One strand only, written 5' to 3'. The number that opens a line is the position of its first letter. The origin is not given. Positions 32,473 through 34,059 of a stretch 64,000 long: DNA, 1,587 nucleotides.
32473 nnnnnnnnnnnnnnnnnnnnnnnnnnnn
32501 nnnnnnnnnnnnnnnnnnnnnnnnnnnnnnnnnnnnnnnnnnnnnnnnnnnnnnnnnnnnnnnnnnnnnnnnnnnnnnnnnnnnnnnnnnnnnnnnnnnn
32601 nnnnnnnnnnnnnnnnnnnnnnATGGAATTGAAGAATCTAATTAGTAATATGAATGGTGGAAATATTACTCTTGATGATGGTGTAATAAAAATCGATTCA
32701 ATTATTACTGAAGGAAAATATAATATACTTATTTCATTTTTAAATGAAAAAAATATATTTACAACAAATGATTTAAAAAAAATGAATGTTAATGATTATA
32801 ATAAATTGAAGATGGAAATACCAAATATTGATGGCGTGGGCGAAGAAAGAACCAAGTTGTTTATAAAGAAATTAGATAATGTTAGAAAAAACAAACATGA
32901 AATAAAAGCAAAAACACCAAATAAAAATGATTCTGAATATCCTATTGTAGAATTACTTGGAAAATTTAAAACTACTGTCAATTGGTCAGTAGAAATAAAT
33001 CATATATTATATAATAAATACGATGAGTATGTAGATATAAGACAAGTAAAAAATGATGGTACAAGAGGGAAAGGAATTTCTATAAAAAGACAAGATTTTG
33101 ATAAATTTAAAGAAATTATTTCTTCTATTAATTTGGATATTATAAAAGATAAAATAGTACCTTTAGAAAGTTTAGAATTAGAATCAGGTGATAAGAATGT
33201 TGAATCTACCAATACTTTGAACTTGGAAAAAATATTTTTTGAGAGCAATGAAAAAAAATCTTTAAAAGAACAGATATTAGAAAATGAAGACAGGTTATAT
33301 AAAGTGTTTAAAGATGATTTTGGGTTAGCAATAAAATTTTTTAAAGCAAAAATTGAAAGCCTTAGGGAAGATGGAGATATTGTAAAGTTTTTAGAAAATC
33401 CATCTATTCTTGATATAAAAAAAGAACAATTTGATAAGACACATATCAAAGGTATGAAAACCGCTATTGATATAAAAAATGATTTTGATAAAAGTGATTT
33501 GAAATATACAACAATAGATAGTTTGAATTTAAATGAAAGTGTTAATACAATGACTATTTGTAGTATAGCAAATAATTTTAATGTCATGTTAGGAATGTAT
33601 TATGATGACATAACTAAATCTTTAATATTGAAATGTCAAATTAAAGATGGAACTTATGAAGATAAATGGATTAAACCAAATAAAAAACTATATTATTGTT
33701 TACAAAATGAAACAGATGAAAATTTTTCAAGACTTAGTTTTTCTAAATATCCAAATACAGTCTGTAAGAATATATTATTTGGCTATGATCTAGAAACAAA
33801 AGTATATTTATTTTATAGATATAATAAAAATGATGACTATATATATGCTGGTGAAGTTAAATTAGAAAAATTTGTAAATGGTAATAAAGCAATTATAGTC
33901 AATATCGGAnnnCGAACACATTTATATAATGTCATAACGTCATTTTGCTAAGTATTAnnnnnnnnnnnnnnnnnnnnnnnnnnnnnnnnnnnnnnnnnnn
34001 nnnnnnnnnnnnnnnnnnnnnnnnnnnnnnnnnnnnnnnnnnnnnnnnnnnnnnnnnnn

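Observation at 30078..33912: Self-promoted operon: small protein + GHKL ATPase + HhH/PC4-like ssDNA binder, candidate undescribed defence system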

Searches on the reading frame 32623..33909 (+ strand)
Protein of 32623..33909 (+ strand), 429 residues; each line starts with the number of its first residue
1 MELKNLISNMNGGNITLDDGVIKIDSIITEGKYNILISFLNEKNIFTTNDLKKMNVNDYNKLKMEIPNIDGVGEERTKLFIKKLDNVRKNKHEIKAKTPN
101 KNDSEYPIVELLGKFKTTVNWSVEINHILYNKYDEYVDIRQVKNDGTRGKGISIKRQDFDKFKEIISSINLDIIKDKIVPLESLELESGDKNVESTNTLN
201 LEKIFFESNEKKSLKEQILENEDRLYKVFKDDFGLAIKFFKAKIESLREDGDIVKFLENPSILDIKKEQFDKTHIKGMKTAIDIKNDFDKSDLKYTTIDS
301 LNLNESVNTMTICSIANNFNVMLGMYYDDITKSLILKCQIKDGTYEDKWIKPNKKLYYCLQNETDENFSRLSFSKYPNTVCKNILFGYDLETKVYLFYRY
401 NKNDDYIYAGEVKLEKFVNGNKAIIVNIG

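Call 3: search_protein_families(library=pfam, proteins=[window:32623-33909:+], max_evalue=0.01)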
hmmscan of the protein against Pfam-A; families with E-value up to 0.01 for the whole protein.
window:32623-33909:+ (429 aa): 0 families

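Call 4: search_protein_families(library=padloc, proteins=[window:32623-33909:+], max_evalue=0.01)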
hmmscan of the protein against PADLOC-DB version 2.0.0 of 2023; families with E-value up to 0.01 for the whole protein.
window:32623-33909:+ (429 aa): 0 families

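Call 5: search_protein_families(library=pfam, proteins=[window:32623-33909:+], max_evalue=10)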
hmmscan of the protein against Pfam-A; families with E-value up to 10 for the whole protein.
window:32623-33909:+ (429 aa): 1 family
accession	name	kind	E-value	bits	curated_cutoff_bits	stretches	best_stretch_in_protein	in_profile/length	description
PF02229.22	PC4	-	0.017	15.1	25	1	122-165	6-52/52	Transcriptional Coactivator p15 (PC4)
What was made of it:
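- On PC4 / YdbC ssDNA-binding fold (gene 3, residues ~105-167): The window protein scores 15.1 bits against a cut-off of 25 (E 0.017, call 5).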

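Call 6: search_protein_families(library=ncbifam, proteins=[window:32623-33909:+], max_evalue=1)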
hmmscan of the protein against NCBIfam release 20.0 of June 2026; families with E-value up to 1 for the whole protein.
window:32623-33909:+ (429 aa): 0 families

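Call 15: find_homologous_proteins(query=window:32623-33909:+)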
Query window:32623-33909:+ (429 aa): 53 proteins with E <= 0.001 among 7292 candidates.
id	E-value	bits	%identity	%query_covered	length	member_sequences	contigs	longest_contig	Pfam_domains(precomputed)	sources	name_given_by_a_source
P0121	8.8e-265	896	99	98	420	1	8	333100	-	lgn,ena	-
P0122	3.1e-263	891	98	98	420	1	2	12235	-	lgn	-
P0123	2.3e-261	885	97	98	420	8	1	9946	-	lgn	-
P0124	1.9e-259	879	96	98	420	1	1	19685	-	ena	-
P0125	8.1e-259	877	97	98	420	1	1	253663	-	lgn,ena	-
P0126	4.0e-258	874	94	100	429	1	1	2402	-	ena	-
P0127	8.0e-255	863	94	100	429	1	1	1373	-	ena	-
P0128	1.4e-253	859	95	98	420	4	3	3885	-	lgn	-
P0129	4.1e-253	858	95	97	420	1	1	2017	-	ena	-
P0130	8.5e-251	850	93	98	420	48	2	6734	-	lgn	-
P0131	6.4e-250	847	91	100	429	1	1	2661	-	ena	-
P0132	2.8e-248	842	93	98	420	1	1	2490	-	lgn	-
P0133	3.4e-247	838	92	98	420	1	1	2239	-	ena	-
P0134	1.0e-246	837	91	99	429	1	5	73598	-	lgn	-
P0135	4.5e-246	835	93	98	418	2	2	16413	-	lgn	-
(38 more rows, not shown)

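Call 23: search_solved_structures(query=A2, max_evalue=10, show_alignments=3)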
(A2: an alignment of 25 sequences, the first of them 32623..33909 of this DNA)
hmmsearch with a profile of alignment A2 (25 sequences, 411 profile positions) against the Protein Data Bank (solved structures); distinct sequences matched with E-value up to 10: 4.
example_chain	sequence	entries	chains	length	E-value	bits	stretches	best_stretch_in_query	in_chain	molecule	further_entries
4g06_A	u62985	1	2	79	0.03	16.6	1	110-163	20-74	Uncharacterized protein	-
2l3a_A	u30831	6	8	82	0.038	16.3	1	115-165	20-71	Uncharacterized protein | SP_0782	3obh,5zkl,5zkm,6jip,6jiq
3pm7_A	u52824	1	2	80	0.22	13.7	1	116-169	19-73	Uncharacterized protein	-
2gsb_A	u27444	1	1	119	0.23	13.7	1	284-328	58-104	Ras GTPase-activating protein 1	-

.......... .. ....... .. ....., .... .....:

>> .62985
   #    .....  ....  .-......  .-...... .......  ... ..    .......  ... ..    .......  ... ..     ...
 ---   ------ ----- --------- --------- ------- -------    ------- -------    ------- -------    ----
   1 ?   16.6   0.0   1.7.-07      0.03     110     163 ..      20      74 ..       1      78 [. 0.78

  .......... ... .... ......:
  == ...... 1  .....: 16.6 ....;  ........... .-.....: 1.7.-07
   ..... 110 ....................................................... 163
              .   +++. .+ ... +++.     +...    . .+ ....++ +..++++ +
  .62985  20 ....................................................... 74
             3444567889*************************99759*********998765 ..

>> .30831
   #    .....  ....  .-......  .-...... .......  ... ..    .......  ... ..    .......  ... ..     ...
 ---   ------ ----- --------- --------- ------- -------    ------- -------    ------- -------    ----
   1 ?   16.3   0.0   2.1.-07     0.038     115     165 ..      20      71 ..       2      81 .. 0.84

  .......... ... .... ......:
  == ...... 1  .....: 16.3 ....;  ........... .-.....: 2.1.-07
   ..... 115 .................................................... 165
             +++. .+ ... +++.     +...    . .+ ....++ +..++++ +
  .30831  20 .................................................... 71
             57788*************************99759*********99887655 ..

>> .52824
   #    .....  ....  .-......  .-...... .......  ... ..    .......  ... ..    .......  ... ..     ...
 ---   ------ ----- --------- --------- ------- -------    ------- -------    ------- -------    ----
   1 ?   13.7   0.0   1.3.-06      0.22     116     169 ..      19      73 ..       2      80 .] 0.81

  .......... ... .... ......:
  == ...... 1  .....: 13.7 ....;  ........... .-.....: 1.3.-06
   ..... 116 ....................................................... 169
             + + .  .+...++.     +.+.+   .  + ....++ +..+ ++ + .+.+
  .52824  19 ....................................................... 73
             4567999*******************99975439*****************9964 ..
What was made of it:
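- On PC4 / YdbC ssDNA-binding fold (gene 3, residues ~105-167): A profile hits PDB 4g06 and 2l3a at E 0.03 (call 23).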

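Call 24: search_protein_families(library=pfam, alignment_id=A2, max_evalue=0.1)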
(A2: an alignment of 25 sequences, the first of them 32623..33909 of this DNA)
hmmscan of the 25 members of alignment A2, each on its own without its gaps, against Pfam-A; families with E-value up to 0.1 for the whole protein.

A. member 1, window:32623-33909:+ (429 aa): 1 family
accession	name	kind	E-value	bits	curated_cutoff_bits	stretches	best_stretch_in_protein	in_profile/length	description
PF02229.22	PC4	-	0.017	15.1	25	1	122-165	6-52/52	Transcriptional Coactivator p15 (PC4)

B. families by the number of members that match (of 25 scanned): 13 families
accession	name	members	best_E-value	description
PF02229.22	PC4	17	3.2e-06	Transcriptional Coactivator p15 (PC4)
PF21377.3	MurD_N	2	0.029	MurD N-terminal domain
PF20324.3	DUF6619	2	0.073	Family of unknown function (DUF6619)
PF17726.7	DpnI_C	1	1.8e-27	Dam-replacing HTH domain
PF17127.10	DUF5106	1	0.00051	Domain of unknown function (DUF5106)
PF17326.7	DUF5365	1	0.015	Family of unknown function (DUF5365)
PF20167.3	Transposase_32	1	0.016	Putative plant transposon protein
PF10552.14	ORF6C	1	0.06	ORF6C domain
PF25051.1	WHD_MCM8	1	0.063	MCM8 winged helix domain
PF09950.15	Major_capside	1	0.064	Major capsid protein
PF02765.23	POT1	1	0.071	Telomeric single stranded DNA binding POT1/CDC13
PF03739.19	LptF_LptG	1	0.08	Lipopolysaccharide export system permease LptF/LptG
PF25008.1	DUF7784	1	0.099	Domain of unknown function (DUF7784)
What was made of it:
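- On PC4 / YdbC ssDNA-binding fold (gene 3, residues ~105-167): 17 of 25 relatives match at E<=0.1, best 3.2e-6 (call 24).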

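Call 37: predict_structure(alignment_id=A2)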
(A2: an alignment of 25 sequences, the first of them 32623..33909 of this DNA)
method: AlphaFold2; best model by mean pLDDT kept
length: 429 residues; sequences in the alignment: 25
mean_pLDDT: 79.8   pTM: 0.49
mean pLDDT of the five models: 79.8, 78.7, 78.6, 78.5, 77.6
residues with pLDDT >= 90: 148; 70-90: 208; 50-70: 17; < 50: 56
segments of 3 or more residues with pLDDT < 50: 1-12, 96-103, 174-209
pLDDT, mean of each block of 10 residues (from residue 1): 38 68 83 83 88 83 84 77 87 54 61 83 87 84 79 88 86 47 30 29 38 91 89 85 92 89 74 85 90 89 93 85 79 92 88 94 92 93 96 95 92 96 94
secondary structure, 60 per line:
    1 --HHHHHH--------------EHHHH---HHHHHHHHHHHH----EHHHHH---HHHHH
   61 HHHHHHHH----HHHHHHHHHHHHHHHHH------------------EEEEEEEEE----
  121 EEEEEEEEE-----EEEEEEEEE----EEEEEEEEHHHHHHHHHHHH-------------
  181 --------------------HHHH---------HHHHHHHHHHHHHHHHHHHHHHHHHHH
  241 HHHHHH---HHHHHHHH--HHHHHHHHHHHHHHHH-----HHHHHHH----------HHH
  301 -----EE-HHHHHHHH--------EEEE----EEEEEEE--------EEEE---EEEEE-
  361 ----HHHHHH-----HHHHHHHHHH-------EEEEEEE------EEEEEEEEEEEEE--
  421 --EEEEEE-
elements in order: H3-8 H24-27 H31-42 H48-52 H56-68 H73-89 E108-116 E121-129 E135-143 E148-155 H156-167 H201-204 H214-246 H250-257 H260-275 H281-287 H309-316 E325-328 E333-339 E348-351 E355-359 H365-370 H376-385 E393-399 E406-418 E423-428
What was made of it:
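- On PC4 / YdbC ssDNA-binding fold (gene 3, residues ~105-167): AF2 strands 108-155 followed by helix 156-167 (call 37).
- Tried and rejected: I rejected it because the region is modelled as an all-helical bundle with pLDDT of about 74-92 (call 37).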

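Call 43: fold_search(model_id=the predicted structure, library=pdb)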
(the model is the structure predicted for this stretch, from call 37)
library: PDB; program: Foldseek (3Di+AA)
matches with E <= 10: 458; with E <= 0.001: 1
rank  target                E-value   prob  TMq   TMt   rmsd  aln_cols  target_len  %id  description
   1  7clg_A                4.4e-04  1.00  0.24  0.13  11.7       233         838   13  Crystal structure of the ATP-dependent restriction endonuclease SauUSI (released 2021-01-20)
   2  4rzl_A                3.1e-03  1.00  0.21  0.35   7.3       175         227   12  DNA recognition domain of the cytosine modification-dependent restriction endonuclease LpnPI (released 2015-06-10)
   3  3pm7_B                1.2e-02  1.00  0.13  0.61   3.2        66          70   26  Crystal Structure of EF_3132 protein from Enterococcus faecalis at the resolution 2A, Northeast Structural Genomics Co (released 2010-12-15)
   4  3obh_B                1.5e-02  1.00  0.12  0.63   3.2        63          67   25  X-ray crystal structure of protein SP_0782 (7-79) from Streptococcus pneumoniae. Northeast Structural Genomics Consort (released 2010-09-15)
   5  3obh_A                1.5e-02  1.00  0.12  0.63   3.3        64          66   25  X-ray crystal structure of protein SP_0782 (7-79) from Streptococcus pneumoniae. Northeast Structural Genomics Consort (released 2010-09-15)
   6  4g06_A                3.4e-02  1.00  0.13  0.61   3.5        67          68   24  Crystal structure of protein SP_0782 (7-79) from Streptococcus pneumoniae complexed with ssDNA. Northeast Structural G (released 2012-07-25)
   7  4g06_B                3.6e-02  1.00  0.12  0.60   3.4        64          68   25  Crystal structure of protein SP_0782 (7-79) from Streptococcus pneumoniae complexed with ssDNA. Northeast Structural G (released 2012-07-25)
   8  4oc8_A                5.3e-02  0.99  0.20  0.21   4.8       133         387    9  DNA modification-dependent restriction endonuclease AspBHI (released 2014-03-19)
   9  3pm7_A                6.6e-02  1.00  0.13  0.64   3.2        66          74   27  Crystal Structure of EF_3132 protein from Enterococcus faecalis at the resolution 2A, Northeast Structural Genomics Co (released 2010-12-15)
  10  3nm7_B                8.3e-02  1.00  0.12  0.57   3.4        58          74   17  Crystal Structure of Borrelia burgdorferi Pur-alpha (released 2010-10-06)
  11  3nm7_C                1.2e-01  1.00  0.11  0.56   3.6        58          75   17  Crystal Structure of Borrelia burgdorferi Pur-alpha (released 2010-10-06)
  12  3cu3                  1.5e-01  0.99  0.11  0.26   9.4        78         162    8  Crystal structure of a domain of unknown function with a cystatin-like fold (npun_r1993) from nostoc punctiforme pcc 731 (released 2008-04-29)
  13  3nm7_D                1.6e-01  1.00  0.12  0.56   3.4        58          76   17  Crystal Structure of Borrelia burgdorferi Pur-alpha (released 2010-10-06)
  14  3nm7_A                1.9e-01  1.00  0.11  0.51   3.6        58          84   17  Crystal Structure of Borrelia burgdorferi Pur-alpha (released 2010-10-06)
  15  2l3a_MODEL_1_A        1.9e-01  0.99  0.13  0.56   3.1        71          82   24  Solution NMR structure of homodimer protein SP_0782 (7-79) from Streptococcus pneumoniae Northeast Structural  (released 2010-11-10)
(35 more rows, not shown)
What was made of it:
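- On PC4 / YdbC ssDNA-binding fold (gene 3, residues ~105-167): Foldseek matches to SP_0782, EF_3132 and Pur-alpha with TMt 0.56-0.64 (call 43).
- Closest known: Bacterial PC4-like proteins. Same: The fold and the conserved DIR...GKGIS segment of gene 3 residues ~105-167 (calls 23, 24, 43).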

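Call 98: fold_search(model_id=the predicted structure, library=viral)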
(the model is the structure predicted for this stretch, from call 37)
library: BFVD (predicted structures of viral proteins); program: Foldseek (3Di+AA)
matches with E <= 10: 965; with E <= 0.001: 1
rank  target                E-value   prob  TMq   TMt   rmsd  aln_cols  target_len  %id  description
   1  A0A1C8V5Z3            3.0e-05  1.00  0.22  0.35   4.4       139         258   15  ScoMcrA-like SRA domain-containing protein [Haloarcula hispanica pleomorphic virus 3]
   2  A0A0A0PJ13            2.8e-03  1.00  0.14  0.50   6.0        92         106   20  Uncharacterized protein [Bacillus phage Bp8p-T]
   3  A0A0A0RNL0            3.9e-03  1.00  0.13  0.65   2.6        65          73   15  Uncharacterized protein [Bacillus phage Moonbeam]
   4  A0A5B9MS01            4.9e-03  1.00  0.13  0.63   2.6        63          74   22  (no name in the UniProt tables at hand)
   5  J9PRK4                5.1e-03  1.00  0.14  0.53   3.0        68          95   24  Uncharacterized protein [Bacillus phage BCU4]
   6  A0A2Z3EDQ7            6.1e-03  1.00  0.13  0.53   2.9        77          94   14  (no name in the UniProt tables at hand)
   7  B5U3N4                9.6e-03  0.54  0.16  0.11  18.1       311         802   11  VIP2 protein [Mycobacterium phage Gumball]
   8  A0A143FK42            1.3e-02  1.00  0.13  0.62   2.8        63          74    8  Uncharacterized protein [Bacillus phage Vinny]
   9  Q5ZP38                1.8e-02  0.44  0.08  0.07  16.9       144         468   13  Uncharacterized protein [Bracoviriform congregatae]
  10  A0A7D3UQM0            2.6e-02  0.57  0.10  0.19  20.5       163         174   13  Uncharacterized protein [Fadolivirus FV1/VV64]
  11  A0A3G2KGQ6            3.1e-02  0.23  0.10  0.08  17.7       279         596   10  VIP2-like toxin [Mycobacterium phage KandZ]
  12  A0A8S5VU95            3.3e-02  0.35  0.12  0.10  22.0       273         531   14  Uncharacterized protein [Ackermannviridae sp.]
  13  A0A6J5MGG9            3.5e-02  1.00  0.11  0.37   3.0        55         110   14  Uncharacterized protein [uncultured Caudovirales phage]
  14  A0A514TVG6            3.7e-02  1.00  0.11  0.25   4.4        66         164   15  Uncharacterized protein [Aeromonas phage D3]
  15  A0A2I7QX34            5.2e-02  0.66  0.09  0.21  11.6       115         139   13  (no name in the UniProt tables at hand)
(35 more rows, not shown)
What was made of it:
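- On SRA-like / PUA-like modified-cytosine reader (gene 3, residues ~300-429): Apart from the PC4-type hits, the best matches in two libraries are SRA-type domains: SauUSI 4.4e-4, LpnPI 3.1e-3, AspBHI 5.3e-2 (call 43) and a ScoMcrA-like SRA protein 3e-5 (call 98).
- Closest known: SRA-domain modification-dependent restriction enzymes. Same: The C-terminal domain of gene 3 has its best fold matches to their DNA-recognition domains (calls 43, 98).
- Calls 23, 24, 43, 98. A 5mC-reader-like fold encoded next to a C5 methylase (calls 43, 98).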
